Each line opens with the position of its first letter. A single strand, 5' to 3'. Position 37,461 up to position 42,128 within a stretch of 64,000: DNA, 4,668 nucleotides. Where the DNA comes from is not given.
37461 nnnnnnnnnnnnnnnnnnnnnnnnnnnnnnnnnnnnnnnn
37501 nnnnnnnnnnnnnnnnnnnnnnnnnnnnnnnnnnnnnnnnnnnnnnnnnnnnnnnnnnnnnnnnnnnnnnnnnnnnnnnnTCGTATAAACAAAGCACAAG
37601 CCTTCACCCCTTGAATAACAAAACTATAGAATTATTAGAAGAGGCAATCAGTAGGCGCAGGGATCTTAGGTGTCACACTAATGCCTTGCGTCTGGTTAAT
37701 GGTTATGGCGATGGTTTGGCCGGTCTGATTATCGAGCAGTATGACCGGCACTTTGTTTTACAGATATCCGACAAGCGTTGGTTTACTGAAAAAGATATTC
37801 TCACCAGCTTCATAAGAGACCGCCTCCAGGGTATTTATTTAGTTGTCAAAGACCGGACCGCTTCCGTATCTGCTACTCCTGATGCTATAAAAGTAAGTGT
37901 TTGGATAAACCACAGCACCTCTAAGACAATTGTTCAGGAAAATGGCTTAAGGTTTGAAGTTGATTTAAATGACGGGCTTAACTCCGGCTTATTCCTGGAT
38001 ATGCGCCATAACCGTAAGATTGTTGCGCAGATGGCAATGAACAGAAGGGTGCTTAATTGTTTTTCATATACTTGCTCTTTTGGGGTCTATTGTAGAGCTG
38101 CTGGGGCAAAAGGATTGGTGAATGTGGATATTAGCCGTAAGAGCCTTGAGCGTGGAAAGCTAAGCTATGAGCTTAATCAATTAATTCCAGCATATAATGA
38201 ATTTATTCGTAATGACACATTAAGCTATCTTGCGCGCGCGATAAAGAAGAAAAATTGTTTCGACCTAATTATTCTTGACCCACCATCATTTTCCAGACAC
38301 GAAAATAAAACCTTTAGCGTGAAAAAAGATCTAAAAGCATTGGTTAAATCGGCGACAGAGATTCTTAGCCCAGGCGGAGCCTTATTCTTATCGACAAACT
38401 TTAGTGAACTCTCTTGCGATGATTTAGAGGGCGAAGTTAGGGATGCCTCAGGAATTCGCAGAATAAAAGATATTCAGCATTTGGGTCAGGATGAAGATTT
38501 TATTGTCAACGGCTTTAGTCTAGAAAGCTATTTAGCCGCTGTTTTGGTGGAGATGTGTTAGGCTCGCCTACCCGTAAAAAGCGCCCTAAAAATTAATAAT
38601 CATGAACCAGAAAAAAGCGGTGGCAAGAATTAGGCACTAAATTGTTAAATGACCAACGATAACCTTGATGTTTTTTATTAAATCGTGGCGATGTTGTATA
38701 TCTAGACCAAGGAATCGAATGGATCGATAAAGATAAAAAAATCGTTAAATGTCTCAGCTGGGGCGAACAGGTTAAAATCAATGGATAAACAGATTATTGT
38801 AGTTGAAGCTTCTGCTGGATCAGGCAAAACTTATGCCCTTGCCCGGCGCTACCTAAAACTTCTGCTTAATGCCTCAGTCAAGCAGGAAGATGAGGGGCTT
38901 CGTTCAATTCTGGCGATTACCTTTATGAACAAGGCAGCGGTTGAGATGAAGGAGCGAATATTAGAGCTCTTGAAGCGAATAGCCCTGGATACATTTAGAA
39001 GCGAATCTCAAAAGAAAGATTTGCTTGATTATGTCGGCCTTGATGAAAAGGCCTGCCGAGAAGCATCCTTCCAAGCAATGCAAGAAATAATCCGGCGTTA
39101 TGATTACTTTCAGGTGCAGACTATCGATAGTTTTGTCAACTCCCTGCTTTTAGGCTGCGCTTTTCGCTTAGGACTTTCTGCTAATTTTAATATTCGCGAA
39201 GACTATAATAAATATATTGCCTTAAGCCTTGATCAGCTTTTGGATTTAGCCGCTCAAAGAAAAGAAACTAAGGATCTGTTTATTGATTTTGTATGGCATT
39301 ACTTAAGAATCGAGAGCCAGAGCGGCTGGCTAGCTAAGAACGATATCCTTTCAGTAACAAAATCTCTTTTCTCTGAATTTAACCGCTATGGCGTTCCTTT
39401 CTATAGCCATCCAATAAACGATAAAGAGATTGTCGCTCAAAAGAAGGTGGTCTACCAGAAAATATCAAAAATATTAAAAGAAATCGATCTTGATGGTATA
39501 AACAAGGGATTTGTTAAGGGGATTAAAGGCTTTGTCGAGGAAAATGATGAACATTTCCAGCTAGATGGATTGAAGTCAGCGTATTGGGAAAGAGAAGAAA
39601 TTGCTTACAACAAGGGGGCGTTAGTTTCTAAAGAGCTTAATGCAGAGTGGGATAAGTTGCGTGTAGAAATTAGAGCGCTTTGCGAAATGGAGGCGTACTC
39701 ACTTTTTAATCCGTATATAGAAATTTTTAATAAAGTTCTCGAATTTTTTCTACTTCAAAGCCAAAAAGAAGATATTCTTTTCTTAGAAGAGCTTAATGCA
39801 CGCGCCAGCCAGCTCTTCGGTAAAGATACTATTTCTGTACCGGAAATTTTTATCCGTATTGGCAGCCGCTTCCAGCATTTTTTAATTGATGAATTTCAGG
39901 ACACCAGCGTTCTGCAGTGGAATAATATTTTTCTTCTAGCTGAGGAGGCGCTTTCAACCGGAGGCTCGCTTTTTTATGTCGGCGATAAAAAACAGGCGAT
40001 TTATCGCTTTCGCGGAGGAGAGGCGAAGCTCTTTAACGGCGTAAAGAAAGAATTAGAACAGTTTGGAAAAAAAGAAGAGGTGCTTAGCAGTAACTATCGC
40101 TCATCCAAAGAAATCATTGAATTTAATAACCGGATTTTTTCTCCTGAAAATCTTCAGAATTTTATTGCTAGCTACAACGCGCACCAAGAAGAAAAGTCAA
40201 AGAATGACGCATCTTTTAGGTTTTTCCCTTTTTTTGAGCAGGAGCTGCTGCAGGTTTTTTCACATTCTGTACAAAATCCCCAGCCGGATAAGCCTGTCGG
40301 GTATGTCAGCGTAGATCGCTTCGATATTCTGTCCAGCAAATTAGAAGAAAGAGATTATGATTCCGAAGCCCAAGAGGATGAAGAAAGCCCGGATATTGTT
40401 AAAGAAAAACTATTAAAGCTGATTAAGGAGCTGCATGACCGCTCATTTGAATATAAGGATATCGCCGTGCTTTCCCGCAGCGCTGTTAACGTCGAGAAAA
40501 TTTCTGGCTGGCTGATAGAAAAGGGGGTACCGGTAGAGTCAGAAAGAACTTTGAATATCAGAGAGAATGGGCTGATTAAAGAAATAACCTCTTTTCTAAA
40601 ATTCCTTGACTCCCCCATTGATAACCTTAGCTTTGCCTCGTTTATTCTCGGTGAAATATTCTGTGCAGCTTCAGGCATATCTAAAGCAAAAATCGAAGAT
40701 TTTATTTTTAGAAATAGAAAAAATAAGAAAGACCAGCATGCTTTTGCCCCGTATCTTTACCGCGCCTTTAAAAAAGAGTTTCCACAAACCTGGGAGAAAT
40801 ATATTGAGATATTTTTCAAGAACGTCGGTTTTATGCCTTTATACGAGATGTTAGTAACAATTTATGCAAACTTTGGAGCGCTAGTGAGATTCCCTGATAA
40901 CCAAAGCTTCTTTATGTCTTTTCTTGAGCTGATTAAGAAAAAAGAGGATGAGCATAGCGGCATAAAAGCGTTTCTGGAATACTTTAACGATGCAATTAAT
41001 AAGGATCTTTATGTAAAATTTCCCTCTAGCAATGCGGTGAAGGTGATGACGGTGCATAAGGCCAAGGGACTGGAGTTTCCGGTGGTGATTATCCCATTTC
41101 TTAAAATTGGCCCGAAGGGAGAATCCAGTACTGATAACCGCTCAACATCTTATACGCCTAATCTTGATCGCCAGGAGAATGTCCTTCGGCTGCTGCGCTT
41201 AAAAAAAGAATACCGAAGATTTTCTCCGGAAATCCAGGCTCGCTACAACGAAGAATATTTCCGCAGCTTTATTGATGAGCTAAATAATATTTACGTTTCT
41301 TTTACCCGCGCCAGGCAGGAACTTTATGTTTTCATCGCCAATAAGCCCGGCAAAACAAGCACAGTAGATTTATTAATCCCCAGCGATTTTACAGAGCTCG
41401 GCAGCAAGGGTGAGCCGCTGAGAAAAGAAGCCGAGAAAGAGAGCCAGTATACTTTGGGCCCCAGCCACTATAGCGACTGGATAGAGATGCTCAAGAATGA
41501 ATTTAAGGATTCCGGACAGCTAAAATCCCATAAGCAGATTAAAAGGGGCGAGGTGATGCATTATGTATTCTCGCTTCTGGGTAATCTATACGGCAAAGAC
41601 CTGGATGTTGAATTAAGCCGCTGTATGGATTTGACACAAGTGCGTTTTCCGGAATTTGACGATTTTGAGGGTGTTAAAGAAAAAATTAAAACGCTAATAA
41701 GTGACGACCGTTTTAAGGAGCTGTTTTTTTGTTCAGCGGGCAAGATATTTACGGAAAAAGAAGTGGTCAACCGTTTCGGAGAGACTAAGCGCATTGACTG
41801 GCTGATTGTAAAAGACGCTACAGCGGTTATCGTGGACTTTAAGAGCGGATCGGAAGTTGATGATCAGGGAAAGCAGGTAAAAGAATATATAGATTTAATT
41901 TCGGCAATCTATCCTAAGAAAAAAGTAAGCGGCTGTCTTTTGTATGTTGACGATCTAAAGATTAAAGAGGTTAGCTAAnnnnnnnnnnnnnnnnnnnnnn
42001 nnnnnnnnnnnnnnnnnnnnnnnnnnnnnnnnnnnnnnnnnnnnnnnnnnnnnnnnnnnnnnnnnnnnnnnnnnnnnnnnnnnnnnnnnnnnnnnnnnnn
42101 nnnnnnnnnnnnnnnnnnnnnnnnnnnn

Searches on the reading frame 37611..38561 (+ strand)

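Call 6: search_protein_families(library=pfam, proteins=[window:37611-38561:+], max_evalue=0.01)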
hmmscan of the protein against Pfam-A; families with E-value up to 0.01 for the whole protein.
window:37611-38561:+ (316 aa): 4 families
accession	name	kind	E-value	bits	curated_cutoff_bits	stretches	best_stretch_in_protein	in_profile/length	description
PF10672.15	Methyltrans_SAM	-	5.6e-35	121.4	27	1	70-275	56-251/286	S-adenosylmethionine-dependent methyltransferase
PF03602.21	Cons_hypoth95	-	7.8e-06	26.1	24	1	138-245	36-143/182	Conserved hypothetical protein 95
PF05175.20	MTS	-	0.00013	22.1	23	1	168-263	57-141/170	Methyltransferase small domain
PF02475.24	TRM5-TYW2_MTfase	-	0.0051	17.2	28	1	106-191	1-85/164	TRM5/TYW2 methyltransferase domain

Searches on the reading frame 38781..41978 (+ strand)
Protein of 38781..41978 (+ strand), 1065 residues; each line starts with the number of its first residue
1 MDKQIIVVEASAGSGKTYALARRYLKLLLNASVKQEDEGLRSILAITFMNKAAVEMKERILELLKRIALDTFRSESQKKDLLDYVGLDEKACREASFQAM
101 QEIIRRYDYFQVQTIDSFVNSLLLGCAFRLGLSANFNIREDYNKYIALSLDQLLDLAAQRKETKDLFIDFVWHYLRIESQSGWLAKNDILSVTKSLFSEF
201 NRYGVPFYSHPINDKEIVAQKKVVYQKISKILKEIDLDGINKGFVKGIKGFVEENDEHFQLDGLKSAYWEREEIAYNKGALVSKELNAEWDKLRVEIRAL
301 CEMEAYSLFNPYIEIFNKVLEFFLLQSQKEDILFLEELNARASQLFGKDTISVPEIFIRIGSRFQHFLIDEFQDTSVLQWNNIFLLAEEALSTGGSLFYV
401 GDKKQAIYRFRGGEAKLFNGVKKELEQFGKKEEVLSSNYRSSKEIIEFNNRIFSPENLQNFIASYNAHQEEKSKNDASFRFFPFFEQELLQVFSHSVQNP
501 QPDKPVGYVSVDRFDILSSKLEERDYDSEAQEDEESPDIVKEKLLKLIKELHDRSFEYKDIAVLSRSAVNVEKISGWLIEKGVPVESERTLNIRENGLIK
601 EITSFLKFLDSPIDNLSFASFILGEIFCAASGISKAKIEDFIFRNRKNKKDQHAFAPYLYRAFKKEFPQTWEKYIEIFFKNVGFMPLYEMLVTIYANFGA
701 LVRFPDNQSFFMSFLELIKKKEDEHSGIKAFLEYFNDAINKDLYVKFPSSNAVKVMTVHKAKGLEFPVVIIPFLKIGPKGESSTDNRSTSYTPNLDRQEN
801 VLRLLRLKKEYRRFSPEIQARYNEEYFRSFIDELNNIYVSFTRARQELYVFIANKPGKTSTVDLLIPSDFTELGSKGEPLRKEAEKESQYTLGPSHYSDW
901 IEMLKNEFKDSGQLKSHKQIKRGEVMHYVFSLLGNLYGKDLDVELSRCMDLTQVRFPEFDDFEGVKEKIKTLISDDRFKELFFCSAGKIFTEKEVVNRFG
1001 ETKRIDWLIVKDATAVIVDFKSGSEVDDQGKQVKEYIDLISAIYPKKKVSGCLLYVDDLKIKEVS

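Call 24: search_protein_families(library=pfam, proteins=[window:38781-41978:+], max_evalue=0.001)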
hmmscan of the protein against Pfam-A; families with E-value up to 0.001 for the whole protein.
window:38781-41978:+ (1065 aa): 5 families
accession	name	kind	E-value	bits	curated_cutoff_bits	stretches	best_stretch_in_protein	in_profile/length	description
PF00580.27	UvrD-helicase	-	2.8e-40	139.2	23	1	3-424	13-269/271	UvrD/REP helicase N-terminal domain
PF13361.12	UvrD_C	-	1e-23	84.8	25.6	1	542-854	55-349/350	UvrD-like helicase C-terminal domain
PF13245.12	AAA_19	-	2.5e-11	44.3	25.1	1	3-62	11-63/134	AAA domain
PF13538.12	UvrD_C_2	-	1.5e-08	34.8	27.4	1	755-772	4-23/52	UvrD-like helicase C-terminal domain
PF13087.12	AAA_12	-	3.1e-08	33.9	27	0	429-575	14-126/195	AAA domain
